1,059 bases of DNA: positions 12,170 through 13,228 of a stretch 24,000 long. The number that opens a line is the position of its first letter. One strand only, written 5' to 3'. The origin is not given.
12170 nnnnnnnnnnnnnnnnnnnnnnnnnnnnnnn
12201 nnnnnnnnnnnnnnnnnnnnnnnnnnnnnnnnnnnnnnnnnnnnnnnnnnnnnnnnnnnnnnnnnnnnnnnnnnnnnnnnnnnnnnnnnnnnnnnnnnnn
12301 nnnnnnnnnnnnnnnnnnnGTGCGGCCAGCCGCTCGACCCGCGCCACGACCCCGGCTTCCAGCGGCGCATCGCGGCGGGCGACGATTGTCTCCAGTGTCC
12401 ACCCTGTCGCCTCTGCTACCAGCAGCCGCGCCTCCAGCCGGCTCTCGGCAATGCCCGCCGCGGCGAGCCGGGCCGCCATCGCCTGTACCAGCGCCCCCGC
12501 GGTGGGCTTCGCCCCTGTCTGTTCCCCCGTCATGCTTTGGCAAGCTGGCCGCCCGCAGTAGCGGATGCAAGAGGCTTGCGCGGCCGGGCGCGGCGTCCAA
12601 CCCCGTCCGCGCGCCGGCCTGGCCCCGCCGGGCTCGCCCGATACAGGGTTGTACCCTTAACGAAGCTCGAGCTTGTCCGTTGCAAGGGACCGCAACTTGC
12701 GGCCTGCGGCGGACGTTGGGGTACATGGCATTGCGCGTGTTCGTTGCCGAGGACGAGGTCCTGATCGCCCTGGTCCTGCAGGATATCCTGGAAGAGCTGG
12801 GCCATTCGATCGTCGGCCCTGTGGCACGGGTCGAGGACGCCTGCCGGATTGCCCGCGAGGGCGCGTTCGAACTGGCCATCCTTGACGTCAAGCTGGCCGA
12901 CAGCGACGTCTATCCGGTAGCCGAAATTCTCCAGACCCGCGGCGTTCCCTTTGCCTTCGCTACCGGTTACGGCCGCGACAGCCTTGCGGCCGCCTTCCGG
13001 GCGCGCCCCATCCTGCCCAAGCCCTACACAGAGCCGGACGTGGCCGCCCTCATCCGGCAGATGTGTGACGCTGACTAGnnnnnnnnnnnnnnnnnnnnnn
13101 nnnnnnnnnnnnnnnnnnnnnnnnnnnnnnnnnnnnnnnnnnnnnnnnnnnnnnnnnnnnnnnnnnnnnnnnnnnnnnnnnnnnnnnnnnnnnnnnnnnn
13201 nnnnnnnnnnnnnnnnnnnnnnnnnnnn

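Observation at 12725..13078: Stand-alone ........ ('FAT GUY') response regulator next to the KaiC-kinase pair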

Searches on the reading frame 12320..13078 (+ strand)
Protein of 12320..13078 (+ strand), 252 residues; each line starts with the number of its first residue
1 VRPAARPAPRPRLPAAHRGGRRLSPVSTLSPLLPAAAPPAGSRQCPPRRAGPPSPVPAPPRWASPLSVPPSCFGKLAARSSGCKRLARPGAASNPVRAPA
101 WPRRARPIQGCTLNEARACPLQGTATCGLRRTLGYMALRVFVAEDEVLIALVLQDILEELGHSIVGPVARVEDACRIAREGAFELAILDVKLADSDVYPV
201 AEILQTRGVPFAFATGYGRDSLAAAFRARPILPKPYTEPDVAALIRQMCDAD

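Call 6: search_protein_families(library=pfam, proteins=[window:12320-13078:+], max_evalue=0.001)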
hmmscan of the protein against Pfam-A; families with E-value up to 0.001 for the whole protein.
window:12320-13078:+ (252 aa): 1 family
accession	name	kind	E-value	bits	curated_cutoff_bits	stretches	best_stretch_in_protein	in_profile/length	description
PF00072.30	Response_reg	-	9e-07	29.5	30.2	1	140-244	1-109/111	Response regulator receiver domain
